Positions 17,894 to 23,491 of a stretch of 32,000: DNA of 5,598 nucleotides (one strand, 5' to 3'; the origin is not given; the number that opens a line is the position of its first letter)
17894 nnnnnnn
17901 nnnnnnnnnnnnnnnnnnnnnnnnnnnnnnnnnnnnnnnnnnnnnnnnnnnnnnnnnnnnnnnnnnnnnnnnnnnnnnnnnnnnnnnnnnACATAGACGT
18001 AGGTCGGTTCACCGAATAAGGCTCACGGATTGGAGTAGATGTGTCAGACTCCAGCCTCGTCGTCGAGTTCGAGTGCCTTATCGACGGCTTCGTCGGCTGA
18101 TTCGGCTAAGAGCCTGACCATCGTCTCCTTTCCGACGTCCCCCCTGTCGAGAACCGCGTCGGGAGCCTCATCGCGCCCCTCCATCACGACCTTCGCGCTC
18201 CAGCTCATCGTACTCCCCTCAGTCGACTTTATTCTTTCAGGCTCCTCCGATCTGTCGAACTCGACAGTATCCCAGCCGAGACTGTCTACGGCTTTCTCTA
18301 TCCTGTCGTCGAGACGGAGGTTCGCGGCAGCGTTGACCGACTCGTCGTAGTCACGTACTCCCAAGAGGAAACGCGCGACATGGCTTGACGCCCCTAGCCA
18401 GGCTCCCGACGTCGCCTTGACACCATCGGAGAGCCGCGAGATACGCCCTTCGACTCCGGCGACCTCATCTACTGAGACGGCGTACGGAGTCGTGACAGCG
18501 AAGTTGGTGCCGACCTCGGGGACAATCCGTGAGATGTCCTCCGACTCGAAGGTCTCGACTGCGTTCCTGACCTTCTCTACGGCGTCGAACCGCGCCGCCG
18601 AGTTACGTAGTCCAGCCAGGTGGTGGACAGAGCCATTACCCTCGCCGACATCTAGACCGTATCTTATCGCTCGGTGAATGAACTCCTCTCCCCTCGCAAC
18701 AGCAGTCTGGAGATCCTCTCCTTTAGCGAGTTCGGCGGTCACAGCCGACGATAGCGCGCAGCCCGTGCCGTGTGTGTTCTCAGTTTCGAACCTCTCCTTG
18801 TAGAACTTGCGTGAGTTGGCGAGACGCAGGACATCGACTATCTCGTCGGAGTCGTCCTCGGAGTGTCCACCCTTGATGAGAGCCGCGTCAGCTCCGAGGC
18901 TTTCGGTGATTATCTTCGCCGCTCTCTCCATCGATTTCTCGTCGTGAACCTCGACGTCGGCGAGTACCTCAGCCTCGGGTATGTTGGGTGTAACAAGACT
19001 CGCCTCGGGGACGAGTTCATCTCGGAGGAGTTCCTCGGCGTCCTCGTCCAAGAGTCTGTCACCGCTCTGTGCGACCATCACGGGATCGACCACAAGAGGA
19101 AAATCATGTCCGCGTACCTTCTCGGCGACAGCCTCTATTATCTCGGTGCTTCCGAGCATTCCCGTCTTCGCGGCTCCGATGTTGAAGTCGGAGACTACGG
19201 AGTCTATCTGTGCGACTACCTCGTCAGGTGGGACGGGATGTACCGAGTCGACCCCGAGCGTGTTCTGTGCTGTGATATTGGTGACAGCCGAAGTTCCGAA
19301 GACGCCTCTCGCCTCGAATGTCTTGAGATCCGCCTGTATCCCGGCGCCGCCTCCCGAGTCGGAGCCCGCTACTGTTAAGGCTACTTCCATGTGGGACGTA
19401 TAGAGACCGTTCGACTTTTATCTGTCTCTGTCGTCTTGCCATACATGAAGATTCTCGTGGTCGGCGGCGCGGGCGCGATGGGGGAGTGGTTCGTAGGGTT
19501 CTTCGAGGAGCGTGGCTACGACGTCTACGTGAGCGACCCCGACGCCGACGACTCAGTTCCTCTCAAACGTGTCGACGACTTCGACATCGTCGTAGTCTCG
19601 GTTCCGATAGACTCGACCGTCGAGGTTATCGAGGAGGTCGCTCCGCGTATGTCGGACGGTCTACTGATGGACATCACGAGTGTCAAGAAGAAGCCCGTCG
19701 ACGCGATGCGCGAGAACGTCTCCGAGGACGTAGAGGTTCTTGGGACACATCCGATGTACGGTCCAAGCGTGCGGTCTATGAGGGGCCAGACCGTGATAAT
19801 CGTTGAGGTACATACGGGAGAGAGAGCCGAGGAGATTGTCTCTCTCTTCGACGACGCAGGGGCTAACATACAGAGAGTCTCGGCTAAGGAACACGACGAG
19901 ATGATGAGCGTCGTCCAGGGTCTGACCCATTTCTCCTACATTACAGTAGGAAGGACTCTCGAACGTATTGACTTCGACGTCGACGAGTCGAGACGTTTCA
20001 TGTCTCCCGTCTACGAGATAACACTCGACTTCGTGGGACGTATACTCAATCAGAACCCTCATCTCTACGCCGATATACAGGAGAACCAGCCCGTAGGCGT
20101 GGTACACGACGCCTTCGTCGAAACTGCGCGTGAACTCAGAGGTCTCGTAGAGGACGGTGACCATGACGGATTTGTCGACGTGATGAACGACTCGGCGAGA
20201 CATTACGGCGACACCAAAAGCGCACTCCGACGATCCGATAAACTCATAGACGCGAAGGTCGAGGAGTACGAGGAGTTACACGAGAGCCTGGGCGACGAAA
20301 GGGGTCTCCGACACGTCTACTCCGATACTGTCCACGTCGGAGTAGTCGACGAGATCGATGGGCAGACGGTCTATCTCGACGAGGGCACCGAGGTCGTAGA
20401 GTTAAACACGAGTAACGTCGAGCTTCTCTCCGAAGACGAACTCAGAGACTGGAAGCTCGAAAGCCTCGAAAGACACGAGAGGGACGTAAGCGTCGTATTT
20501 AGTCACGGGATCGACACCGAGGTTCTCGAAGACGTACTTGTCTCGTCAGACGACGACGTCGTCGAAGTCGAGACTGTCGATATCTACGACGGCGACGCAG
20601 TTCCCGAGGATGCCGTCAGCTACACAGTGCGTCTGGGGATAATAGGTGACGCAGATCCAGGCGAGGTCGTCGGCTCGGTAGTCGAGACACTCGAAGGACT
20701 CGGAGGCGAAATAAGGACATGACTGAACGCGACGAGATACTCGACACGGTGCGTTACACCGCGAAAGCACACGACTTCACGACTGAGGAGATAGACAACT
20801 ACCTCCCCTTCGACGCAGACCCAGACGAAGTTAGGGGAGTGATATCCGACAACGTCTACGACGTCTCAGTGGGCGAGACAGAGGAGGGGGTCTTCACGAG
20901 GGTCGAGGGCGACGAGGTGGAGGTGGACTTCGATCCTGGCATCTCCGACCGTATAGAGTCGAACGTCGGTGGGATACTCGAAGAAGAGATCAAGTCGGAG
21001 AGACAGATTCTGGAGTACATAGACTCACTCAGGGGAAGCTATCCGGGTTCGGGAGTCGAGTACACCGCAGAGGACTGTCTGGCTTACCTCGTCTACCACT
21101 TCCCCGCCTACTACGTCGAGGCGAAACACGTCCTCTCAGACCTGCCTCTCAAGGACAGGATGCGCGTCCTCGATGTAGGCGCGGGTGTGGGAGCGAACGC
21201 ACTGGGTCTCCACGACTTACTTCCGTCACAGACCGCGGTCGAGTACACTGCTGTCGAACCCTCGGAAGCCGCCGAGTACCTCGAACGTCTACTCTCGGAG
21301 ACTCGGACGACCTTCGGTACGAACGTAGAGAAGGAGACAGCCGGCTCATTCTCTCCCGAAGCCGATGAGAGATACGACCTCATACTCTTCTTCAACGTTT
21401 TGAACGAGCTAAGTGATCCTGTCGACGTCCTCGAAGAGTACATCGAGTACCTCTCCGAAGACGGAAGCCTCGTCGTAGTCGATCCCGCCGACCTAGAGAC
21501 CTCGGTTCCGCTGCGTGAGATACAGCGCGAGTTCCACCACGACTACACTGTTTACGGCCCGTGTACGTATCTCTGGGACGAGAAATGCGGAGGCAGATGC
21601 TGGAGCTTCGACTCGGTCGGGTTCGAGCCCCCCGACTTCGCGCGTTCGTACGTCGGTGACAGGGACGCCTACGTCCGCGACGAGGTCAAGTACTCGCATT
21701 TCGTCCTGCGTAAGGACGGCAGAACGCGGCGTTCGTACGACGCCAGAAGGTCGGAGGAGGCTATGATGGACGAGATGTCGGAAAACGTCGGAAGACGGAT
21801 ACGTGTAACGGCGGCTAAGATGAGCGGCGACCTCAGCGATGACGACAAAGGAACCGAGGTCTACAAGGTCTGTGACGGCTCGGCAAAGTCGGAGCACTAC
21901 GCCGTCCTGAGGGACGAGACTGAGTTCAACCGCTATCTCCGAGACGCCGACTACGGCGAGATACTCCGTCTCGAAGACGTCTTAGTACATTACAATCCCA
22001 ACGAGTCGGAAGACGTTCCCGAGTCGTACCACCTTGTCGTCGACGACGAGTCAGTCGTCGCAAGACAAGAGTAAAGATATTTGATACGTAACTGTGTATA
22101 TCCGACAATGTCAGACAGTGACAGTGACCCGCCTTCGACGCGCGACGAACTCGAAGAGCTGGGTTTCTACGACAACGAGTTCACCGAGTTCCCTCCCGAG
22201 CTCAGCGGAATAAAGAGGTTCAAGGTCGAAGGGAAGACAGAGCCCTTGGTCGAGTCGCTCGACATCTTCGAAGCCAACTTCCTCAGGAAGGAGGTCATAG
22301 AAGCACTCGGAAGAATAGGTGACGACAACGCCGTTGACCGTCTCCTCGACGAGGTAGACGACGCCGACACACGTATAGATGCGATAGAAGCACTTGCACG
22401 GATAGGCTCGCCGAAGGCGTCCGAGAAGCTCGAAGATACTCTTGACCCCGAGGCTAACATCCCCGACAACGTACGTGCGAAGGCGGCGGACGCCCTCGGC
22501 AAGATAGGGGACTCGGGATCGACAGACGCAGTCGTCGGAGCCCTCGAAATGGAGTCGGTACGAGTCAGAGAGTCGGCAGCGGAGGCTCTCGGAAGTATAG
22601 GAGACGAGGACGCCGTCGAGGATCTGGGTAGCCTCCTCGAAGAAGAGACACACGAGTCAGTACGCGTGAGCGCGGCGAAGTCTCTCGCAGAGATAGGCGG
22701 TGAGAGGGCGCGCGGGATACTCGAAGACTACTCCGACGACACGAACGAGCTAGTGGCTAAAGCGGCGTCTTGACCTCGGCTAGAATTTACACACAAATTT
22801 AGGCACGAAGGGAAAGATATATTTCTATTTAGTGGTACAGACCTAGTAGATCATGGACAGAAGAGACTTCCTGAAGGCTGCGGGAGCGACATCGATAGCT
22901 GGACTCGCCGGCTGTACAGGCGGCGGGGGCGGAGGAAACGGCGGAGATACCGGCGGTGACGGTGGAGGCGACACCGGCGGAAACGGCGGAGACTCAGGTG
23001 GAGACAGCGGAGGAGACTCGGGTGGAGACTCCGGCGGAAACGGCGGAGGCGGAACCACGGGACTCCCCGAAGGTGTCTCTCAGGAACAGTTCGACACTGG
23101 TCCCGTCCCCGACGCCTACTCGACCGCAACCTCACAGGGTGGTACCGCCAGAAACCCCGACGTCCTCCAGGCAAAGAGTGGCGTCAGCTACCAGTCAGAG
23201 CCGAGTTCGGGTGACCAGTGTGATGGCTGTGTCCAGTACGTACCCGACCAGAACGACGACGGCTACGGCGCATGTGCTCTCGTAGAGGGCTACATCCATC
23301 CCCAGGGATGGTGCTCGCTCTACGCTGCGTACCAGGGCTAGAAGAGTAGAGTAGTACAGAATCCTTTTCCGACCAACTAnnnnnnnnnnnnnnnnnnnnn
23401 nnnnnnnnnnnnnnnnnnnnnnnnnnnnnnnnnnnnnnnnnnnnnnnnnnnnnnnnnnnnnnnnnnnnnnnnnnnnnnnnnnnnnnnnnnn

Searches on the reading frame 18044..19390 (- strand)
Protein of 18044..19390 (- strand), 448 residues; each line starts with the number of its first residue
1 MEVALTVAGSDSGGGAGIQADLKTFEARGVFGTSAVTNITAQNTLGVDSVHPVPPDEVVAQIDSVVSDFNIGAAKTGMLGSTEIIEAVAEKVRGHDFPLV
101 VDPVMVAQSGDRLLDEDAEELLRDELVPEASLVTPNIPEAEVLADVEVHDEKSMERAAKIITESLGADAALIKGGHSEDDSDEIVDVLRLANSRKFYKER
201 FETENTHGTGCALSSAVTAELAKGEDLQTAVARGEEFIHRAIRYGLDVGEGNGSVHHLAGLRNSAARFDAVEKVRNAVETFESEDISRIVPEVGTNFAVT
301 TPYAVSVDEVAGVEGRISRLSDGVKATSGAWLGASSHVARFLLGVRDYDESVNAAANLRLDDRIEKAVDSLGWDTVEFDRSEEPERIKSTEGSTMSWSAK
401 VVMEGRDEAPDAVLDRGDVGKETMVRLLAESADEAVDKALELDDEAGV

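Call 12: search_protein_families(library=pfam, proteins=[window:18044-19390:-], max_evalue=0.001)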
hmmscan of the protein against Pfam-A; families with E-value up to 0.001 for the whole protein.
window:18044-19390:- (448 aa): 3 families
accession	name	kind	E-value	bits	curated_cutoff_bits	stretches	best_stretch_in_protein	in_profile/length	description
PF08543.17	Phos_pyr_kin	-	7.1e-95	317.5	27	1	11-256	1-246/246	Phosphomethylpyrimidine kinase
PF10120.14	ThiN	-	2.9e-53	180.4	25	1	274-440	2-164/165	Thiamine-phosphate synthase ThiN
PF00294.29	PfkB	-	0.00033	20.5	25.8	1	102-235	162-283/302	pfkB family carbohydrate kinase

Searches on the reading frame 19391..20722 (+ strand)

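Call 12: search_protein_families(library=pfam, proteins=[window:19391-20722:+], max_evalue=0.001)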
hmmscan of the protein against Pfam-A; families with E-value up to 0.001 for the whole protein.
window:19391-20722:+ (443 aa): 3 families
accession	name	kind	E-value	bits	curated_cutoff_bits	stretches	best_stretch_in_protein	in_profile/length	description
PF02153.23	PDH_N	-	1.8e-18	67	26.5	1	57-160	38-152/154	Prephenate dehydrogenase, nucleotide-binding domain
PF20463.3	PDH_C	-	1.3e-17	64.4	22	1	165-266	2-101/102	Prephenate dehydrogenase, dimerization domain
PF03147.19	FDX-ACB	-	2e-05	25.4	31.1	1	363-415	7-60/94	Ferredoxin-fold anticodon binding domain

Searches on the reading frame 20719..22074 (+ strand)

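Call 12: search_protein_families(library=pfam, proteins=[window:20719-22074:+], max_evalue=0.001)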
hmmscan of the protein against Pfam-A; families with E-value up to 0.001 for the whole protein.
window:20719-22074:+ (451 aa): 6 families
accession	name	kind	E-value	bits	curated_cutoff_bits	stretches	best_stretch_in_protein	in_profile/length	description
PF13489.12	Methyltransf_23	-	1.9e-13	50.9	27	1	138-259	12-123/164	Methyltransferase domain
PF08242.18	Methyltransf_12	-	2.1e-09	38.4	30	1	151-250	1-97/98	Methyltransferase domain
PF13847.12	Methyltransf_31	-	4.9e-09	36.5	27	1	145-266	2-120/145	Methyltransferase domain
PF08241.18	Methyltransf_11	-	9e-07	29.9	21.2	1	151-253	1-95/95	Methyltransferase domain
PF13649.12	Methyltransf_25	-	5.6e-06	27.4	27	1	150-249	1-97/97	Methyltransferase domain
PF09243.16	Rsm22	-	0.00041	20.3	23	1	118-270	2-155/275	Mitochondrial small ribosomal subunit Rsm22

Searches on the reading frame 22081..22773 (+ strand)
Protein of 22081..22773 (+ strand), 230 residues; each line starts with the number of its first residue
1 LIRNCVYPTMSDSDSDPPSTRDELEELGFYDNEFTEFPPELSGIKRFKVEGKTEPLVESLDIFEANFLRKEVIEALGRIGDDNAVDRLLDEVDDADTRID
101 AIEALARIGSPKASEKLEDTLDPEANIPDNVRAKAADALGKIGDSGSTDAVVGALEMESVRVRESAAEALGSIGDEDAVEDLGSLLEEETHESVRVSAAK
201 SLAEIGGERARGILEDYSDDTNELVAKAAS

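Call 12: search_protein_families(library=pfam, proteins=[window:22081-22773:+], max_evalue=0.001)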
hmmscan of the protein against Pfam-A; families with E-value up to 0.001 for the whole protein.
window:22081-22773:+ (230 aa): 5 families
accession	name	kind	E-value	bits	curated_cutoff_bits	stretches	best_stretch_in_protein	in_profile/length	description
PF13646.12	HEAT_2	-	3.1e-34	117.6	27.7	3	129-195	14-80/88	HEAT repeats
PF03130.22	HEAT_PBS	-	2.5e-23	80.3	20.9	1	162-187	1-26/27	PBS lyase HEAT-like repeat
PF02985.28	HEAT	-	2.9e-09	36.8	23.5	0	158-174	12-28/31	HEAT repeat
PF11838.14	ERAP1_C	-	9.4e-06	25.7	38.2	1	66-190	101-226/318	ERAP1-like C-terminal domain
PF13513.12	HEAT_EZ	-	0.00058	20.8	27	0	161-186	2-33/55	HEAT-like repeat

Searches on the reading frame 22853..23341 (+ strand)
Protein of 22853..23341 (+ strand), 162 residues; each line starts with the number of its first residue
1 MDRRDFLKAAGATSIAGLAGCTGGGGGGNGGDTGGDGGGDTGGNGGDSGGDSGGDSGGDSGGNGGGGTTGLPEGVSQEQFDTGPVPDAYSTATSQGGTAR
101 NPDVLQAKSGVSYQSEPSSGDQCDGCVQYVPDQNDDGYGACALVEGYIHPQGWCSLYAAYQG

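Call 12: search_protein_families(library=pfam, proteins=[window:22853-23341:+], max_evalue=0.001)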
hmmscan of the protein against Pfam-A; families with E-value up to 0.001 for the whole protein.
window:22853-23341:+ (162 aa): 2 families
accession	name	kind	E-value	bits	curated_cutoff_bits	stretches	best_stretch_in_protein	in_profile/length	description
PF01355.22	HIPIP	-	1.8e-06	28.5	22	1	114-158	22-66/66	High potential iron-sulfur protein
PF10518.14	TAT_signal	-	4.9e-05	23.5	22.7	1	1-20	2-21/21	TAT (twin-arginine translocation) pathway signal sequence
